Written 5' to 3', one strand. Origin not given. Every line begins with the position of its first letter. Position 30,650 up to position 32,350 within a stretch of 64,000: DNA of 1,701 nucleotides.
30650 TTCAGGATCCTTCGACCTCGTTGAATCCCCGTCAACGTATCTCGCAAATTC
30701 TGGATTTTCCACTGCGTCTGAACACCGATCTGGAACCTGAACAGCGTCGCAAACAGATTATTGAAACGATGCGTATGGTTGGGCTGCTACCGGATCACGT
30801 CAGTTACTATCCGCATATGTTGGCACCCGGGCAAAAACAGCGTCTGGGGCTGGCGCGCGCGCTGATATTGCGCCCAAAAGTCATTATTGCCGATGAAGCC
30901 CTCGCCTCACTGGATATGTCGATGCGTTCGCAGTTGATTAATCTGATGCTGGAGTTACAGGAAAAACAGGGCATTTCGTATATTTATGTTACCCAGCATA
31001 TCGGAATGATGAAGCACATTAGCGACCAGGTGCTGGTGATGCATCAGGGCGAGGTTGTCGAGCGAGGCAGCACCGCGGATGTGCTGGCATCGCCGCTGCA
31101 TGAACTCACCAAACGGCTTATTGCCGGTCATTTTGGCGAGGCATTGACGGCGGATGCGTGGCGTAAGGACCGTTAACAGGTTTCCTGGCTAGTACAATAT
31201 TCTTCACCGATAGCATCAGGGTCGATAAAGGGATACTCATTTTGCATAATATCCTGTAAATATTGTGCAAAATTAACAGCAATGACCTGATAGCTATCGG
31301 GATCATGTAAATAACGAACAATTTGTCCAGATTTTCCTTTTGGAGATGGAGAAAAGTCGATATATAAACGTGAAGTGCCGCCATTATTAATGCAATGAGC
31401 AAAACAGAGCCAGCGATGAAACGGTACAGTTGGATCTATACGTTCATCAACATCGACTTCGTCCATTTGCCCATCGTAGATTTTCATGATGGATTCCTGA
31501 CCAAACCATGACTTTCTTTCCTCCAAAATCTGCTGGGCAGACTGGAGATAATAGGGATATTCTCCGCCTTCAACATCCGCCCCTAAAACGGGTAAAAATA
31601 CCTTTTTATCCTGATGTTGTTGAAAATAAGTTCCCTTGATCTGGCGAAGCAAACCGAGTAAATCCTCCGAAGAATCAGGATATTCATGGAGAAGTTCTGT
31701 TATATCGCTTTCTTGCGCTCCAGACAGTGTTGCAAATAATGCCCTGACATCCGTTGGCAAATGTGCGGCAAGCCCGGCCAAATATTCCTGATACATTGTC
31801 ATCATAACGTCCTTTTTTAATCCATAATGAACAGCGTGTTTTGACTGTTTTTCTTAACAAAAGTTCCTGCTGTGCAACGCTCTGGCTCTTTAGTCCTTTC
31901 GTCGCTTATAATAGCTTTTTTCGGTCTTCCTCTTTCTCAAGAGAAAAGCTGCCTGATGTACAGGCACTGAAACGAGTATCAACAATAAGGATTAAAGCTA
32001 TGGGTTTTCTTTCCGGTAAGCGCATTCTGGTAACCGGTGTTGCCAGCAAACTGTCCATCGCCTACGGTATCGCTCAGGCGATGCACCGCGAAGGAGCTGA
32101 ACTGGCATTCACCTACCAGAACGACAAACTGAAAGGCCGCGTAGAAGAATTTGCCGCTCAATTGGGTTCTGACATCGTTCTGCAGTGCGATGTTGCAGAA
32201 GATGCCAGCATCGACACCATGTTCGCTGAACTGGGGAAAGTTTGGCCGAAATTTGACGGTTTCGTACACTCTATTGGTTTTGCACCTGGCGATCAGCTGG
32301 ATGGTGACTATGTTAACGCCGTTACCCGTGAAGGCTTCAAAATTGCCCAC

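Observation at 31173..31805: Low-GC 210-aa ORF convergent with sapF, possibly an orphan SUKH-type immunity-like protein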

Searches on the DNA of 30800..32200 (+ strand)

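Call 5: search_dna_similar(query=window:30900-32100:+, collection=ecoli_genomes, mode=near, rows=spread, max_rows=30)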
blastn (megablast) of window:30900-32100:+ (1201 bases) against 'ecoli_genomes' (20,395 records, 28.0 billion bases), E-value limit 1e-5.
Records with a match: 5423; places in all: 7505; records where one place covers at least 80% of the query: 1.
Genomes with a match: 5422 of 5426; with a place that covers at least 80% of the query: 1. Places per genome that has any: lowest 1, median 1, highest 3. On chromosomes: 7496 places; on plasmids: 9.
Best place of each record, by identity: >=99% 13; 95-99% 5395; 90-95% 15.
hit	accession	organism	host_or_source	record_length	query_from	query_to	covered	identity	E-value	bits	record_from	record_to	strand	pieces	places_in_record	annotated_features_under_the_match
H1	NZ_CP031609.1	Escherichia coli strain N3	Homo sapiens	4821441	1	1201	100%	99.7%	0e+0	2196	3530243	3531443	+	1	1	SMI1/KNR4 family protein | sapF: peptide ABC transporter ATP-binding protein SapF | fabI: enoyl-ACP reductase FabI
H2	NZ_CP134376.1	Escherichia coli strain TUM12355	Chicken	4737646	1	1201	36%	97.0%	3e-133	714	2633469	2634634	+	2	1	ycjD: DUF559 domain-containing protein | sapF: peptide ABC transporter ATP-binding protein SapF | fabI: enoyl-ACP reductase FabI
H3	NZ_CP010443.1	Escherichia coli K-12 strain K-12 MG1655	not applicable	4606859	1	1201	36%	96.7%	2e-131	709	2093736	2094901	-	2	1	ycjD: DUF559 domain-containing protein | sapF: peptide ABC transporter ATP-binding protein SapF | fabI: enoyl-ACP reductase FabI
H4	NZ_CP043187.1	Escherichia coli O16:H48 strain PG20180170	mouse gut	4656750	1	1201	36%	96.7%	2e-131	709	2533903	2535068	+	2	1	ycjD: DUF559 domain-containing protein | sapF: peptide ABC transporter ATP-binding protein SapF | fabI: enoyl-ACP reductase FabI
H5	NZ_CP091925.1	Escherichia coli strain JNQH497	Homo sapiens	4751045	1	1201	36%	96.7%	2e-131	709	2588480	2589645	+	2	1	ycjD: DUF559 domain-containing protein | sapF: peptide ABC transporter ATP-binding protein SapF | fabI: enoyl-ACP reductase FabI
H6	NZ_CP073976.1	Escherichia coli strain MB20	Poultry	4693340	1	1201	36%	96.7%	2e-131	709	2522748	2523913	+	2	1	ycjD: DUF559 domain-containing protein | sapF: peptide ABC transporter ATP-binding protein SapF | fabI: enoyl-ACP reductase FabI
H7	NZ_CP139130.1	Escherichia coli strain YZ22PE165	Pig farm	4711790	1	1201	36%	96.7%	2e-131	709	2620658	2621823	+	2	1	ycjD: DUF559 domain-containing protein | sapF: peptide ABC transporter ATP-binding protein SapF | fabI: enoyl-ACP reductase FabI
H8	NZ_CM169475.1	Escherichia coli strain MARGA_4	Homo sapiens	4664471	1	1201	36%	96.7%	2e-131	709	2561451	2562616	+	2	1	ycjD: DUF559 domain-containing protein | sapF: peptide ABC transporter ATP-binding protein SapF | fabI: enoyl-ACP reductase FabI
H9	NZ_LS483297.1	Escherichia coli strain NCTC11023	missing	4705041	1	1201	36%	96.7%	2e-131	709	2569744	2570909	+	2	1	ycjD: DUF559 domain-containing protein | sapF: peptide ABC transporter ATP-binding protein SapF | fabI: enoyl-ACP reductase FabI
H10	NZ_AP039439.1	Escherichia coli strain EC529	Gallus gallus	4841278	1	1201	36%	96.5%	2e-131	703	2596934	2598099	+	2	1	ycjD: DUF559 domain-containing protein | sapF: peptide ABC transporter ATP-binding protein SapF | fabI: enoyl-ACP reductase FabI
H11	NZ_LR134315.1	Escherichia coli strain NCTC9064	missing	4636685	1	1201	36%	96.3%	3e-128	698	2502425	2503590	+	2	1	ycjD: DUF559 domain-containing protein | sapF: peptide ABC transporter ATP-binding protein SapF | fabI: enoyl-ACP reductase FabI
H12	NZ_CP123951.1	Escherichia coli strain TL012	Collected from calf feces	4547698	1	1201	36%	96.0%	7e-125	692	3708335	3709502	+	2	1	ycjD: DUF559 domain-containing protein | sapF: peptide ABC transporter ATP-binding protein SapF | fabI: enoyl-ACP reductase FabI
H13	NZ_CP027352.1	Escherichia coli strain 2012C-4606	missing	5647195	1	1201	36%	95.8%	7e-125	687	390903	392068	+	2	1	ycjD: DUF559 domain-containing protein | sapF: peptide ABC transporter ATP-binding protein SapF | fabI: enoyl-ACP reductase FabI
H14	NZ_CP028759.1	Escherichia coli strain A15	Otter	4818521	1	1201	36%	95.8%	7e-125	687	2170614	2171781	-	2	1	ycjD: DUF559 domain-containing protein | sapF: peptide ABC transporter ATP-binding protein SapF | fabI: enoyl-ACP reductase FabI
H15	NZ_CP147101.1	Escherichia coli strain KFu021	river water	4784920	1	1201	36%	95.8%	7e-125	687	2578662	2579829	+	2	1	ycjD: DUF559 domain-containing protein | sapF: peptide ABC transporter ATP-binding protein SapF | fabI: enoyl-ACP reductase FabI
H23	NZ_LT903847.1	Escherichia coli O127:H6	Homo sapiens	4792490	1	276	23%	98.9%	6e-136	494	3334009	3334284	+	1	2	sapF: peptide ABC transporter ATP-binding protein SapF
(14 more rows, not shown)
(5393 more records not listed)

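Call 7: get_annotated_region(hit=H1, flank=6000)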
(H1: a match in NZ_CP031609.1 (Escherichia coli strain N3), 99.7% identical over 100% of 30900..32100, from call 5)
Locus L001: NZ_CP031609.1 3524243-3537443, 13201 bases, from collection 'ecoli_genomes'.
description: Escherichia coli strain N3 chromosome, complete genome
organism: Escherichia coli strain N3 (NCBI taxid 562)
replicon: chromosome; assembly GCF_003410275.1
host: Homo sapiens; source: Rectal swab; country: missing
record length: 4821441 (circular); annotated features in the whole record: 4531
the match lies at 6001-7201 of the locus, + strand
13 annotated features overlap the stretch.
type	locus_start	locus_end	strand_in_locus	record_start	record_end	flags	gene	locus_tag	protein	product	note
CDS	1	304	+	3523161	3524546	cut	puuP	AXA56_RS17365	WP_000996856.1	putrescine/proton symporter PuuP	-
CDS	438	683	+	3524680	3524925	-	ymjA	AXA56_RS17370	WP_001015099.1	YmjA family protein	-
CDS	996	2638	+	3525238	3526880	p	sapA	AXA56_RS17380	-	ABC transporter substrate-binding protein SapA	frameshifted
CDS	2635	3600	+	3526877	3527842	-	sapB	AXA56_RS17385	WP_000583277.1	putrescine export ABC transporter permease SapB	-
CDS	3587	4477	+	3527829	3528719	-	sapC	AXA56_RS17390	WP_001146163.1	peptide ABC transporter permease SapC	-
CDS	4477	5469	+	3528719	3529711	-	sapD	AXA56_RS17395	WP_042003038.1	peptide ABC transporter ATP-binding protein SapD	-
CDS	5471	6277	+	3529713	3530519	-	sapF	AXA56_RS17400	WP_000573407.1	peptide ABC transporter ATP-binding protein SapF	-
CDS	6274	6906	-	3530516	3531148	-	-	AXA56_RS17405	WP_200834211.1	SMI1/KNR4 family protein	-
CDS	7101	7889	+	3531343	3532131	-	fabI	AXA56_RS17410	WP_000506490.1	enoyl-ACP reductase FabI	-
CDS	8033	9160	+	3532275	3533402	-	yciW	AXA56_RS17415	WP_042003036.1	carboxymuconolactone decarboxylase family protein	-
CDS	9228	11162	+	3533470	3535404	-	rnb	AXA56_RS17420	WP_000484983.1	exoribonuclease II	-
CDS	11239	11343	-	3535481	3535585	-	-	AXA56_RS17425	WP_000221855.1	hypothetical protein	-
CDS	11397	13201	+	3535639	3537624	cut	pdeR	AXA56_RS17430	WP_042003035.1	cyclic di-GMP phosphodiesterase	-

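Call 8: get_annotated_region(hit=H3, flank=3000)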
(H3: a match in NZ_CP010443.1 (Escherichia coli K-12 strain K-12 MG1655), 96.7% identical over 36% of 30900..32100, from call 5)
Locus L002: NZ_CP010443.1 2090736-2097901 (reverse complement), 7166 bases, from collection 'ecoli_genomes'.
description: Escherichia coli K-12 strain K-12 MG1655 chromosome, complete genome
organism: Escherichia coli K-12 strain K-12 MG1655 (NCBI taxid 83333)
replicon: chromosome; assembly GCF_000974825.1
host: -; source: not applicable; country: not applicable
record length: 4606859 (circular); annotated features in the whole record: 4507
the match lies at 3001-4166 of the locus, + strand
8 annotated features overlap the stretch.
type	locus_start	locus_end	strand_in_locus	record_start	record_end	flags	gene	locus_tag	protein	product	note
CDS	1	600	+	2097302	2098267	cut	sapB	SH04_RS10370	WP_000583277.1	putrescine export ABC transporter permease SapB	-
CDS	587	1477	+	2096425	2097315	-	sapC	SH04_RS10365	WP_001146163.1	peptide ABC transporter permease SapC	-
CDS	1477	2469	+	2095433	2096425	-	sapD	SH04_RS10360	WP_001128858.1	peptide ABC transporter ATP-binding protein SapD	-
CDS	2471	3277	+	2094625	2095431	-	sapF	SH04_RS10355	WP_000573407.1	peptide ABC transporter ATP-binding protein SapF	-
CDS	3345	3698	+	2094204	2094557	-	ycjD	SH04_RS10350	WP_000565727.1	DUF559 domain-containing protein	-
CDS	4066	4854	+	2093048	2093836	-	fabI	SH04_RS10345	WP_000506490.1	enoyl-ACP reductase FabI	-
CDS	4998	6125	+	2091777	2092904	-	yciW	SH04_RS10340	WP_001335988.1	carboxymuconolactone decarboxylase family protein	-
CDS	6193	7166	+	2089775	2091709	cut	rnb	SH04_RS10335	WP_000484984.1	exoribonuclease II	-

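Call 10: get_annotated_region(hit=H23, flank=4000)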
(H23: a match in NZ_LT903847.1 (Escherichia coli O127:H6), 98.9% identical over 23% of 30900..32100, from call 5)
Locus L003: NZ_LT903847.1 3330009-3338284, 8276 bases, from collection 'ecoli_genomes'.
description: Escherichia coli O127:H6 isolate EPEC1 chromosome 1, complete sequence
organism: Escherichia coli O127:H6 (NCBI taxid 168807)
replicon: chromosome; assembly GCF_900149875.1
host: Homo sapiens; source: Artificial construct derived from EPEC E2348/69 variety 2; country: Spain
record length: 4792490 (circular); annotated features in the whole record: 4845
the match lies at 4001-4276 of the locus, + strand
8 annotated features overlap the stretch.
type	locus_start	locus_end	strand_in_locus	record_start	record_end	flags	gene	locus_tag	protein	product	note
CDS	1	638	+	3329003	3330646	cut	sapA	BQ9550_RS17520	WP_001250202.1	ABC transporter substrate-binding protein SapA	-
CDS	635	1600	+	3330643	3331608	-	sapB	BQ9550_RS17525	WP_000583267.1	putrescine export ABC transporter permease SapB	-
CDS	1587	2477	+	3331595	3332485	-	sapC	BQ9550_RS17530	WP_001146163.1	peptide ABC transporter permease SapC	-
CDS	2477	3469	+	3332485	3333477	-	sapD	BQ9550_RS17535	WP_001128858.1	peptide ABC transporter ATP-binding protein SapD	-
CDS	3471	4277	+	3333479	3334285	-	sapF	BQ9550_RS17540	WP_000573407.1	peptide ABC transporter ATP-binding protein SapF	-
CDS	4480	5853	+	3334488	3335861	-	-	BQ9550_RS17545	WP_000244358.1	IS4-like element ISEc13 family transposase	-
CDS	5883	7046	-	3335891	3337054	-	-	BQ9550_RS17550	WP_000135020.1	multidrug effflux MFS transporter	-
CDS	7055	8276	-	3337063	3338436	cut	-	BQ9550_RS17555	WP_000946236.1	efflux transporter outer membrane subunit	-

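Call 34: search_dna_similar(query=window:31173-31960:+, collection=ecoli_genomes, mode=distant, max_rows=30)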
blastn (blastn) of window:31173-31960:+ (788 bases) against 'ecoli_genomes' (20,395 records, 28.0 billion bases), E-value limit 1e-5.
Records with a match: 1; places in all: 1; records where one place covers at least 80% of the query: 1.
Genomes with a match: 1 of 5426; with a place that covers at least 80% of the query: 1. Places per genome that has any: lowest 1, median 1, highest 1. On chromosomes: 1 places; on plasmids: 0.
Best place of each record, by identity: >=99% 1.
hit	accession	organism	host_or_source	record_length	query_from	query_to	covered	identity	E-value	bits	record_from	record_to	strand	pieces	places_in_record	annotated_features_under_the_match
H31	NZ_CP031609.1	Escherichia coli strain N3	Homo sapiens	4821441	1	788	100%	99.9%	0e+0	1417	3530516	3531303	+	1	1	SMI1/KNR4 family protein | sapF: peptide ABC transporter ATP-binding protein SapF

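Call 44: search_dna_similar(query=L002:3278-4019:+, collection=ecoli_genomes, mode=near, rows=spread, max_rows=12)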
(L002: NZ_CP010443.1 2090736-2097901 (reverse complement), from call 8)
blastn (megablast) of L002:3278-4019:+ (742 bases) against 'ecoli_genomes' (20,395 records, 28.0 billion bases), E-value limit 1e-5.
Records with a match: 5435; places in all: 19820; records where one place covers at least 80% of the query: 3377.
Genomes with a match: 5425 of 5426; with a place that covers at least 80% of the query: 3377. Places per genome that has any: lowest 1, median 4, highest 7. On chromosomes: 19810 places; on plasmids: 10.
Best place of each record, by identity: >=99% 1478; 95-99% 3732; 90-95% 218; 80-90% 7.
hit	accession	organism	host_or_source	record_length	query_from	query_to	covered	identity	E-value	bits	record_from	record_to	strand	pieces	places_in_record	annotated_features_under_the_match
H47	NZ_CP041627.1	Escherichia coli strain ETEC6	Homo sapiens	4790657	1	742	100%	100.0%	0e+0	1388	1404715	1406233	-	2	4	IS1-like element IS1B family transposase | DUF559 domain-containing protein (x2)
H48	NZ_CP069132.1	Escherichia coli BW25113 strain BW25113 substr. CHXR1G20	not applicable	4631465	1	742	100%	100.0%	0e+0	1371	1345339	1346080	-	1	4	ycjD: DUF559 domain-containing protein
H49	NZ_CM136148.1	Escherichia coli strain PRO_A-2576-6M-A_ESBL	Homo sapiens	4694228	1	742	100%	100.0%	0e+0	1371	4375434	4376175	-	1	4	ycjD: DUF559 domain-containing protein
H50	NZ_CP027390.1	Escherichia coli strain 2015C-4944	missing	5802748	1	742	100%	97.0%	0e+0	1249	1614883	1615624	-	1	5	ycjD: DUF559 domain-containing protein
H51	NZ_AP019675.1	Escherichia coli strain GSH8M-2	-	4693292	1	742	100%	96.9%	0e+0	1245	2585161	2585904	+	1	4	ycjD: DUF559 domain-containing protein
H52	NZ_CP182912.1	Escherichia coli strain FAHZZU6014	Homo sapiens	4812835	1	742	100%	96.9%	0e+0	1243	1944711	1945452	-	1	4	ycjD: DUF559 domain-containing protein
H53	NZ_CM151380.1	Escherichia coli strain 31B19CPO010B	Homo sapiens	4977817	1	742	100%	96.2%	0e+0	1218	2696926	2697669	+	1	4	ycjD: DUF559 domain-containing protein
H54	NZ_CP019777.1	Escherichia coli NU14 strain NU14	Homo sapiens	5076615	666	742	10%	97.4%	3e-27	132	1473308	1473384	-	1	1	none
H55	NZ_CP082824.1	Escherichia coli strain SCAID URN1-2021 (19/278)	Homo sapiens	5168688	666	742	10%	97.4%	3e-27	132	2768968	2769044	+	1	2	none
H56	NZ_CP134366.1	Escherichia coli strain TUM12368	Chicken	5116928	666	742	10%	97.4%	3e-27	132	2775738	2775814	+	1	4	none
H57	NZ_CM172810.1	Escherichia coli strain FCI5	Homo sapiens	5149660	666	742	10%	97.4%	3e-27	132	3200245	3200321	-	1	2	none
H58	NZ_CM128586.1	Escherichia coli strain 300444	Homo sapiens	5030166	586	626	6%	100.0%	1e-10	77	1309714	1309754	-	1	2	none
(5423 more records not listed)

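Call 60: search_dna_similar(query=L005:1-6700:+, collection=ecoli_genomes, mode=near, max_rows=15)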
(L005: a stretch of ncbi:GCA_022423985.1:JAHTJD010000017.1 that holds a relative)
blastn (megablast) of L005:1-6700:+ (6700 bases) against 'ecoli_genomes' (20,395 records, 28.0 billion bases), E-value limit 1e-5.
Records with a match: 2; places in all: 2; records where one place covers at least 80% of the query: 0.
Genomes with a match: 2 of 5426; with a place that covers at least 80% of the query: 0. Places per genome that has any: lowest 1, median 1, highest 1. On chromosomes: 2 places; on plasmids: 0.
Best place of each record, by identity: 60-80% 2.
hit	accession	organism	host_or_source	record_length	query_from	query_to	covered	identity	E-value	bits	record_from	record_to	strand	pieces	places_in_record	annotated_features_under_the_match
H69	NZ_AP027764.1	Escherichia coli strain 2017-02-2CC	Homo sapiens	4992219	3186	5969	42%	75.1%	0e+0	1266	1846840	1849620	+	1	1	DUF6493 family protein | SWIM zinc finger family protein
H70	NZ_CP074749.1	Escherichia coli strain R32_14_1F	goat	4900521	3186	5969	42%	74.8%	0e+0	1227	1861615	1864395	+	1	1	DUF6493 family protein | SWIM zinc finger family protein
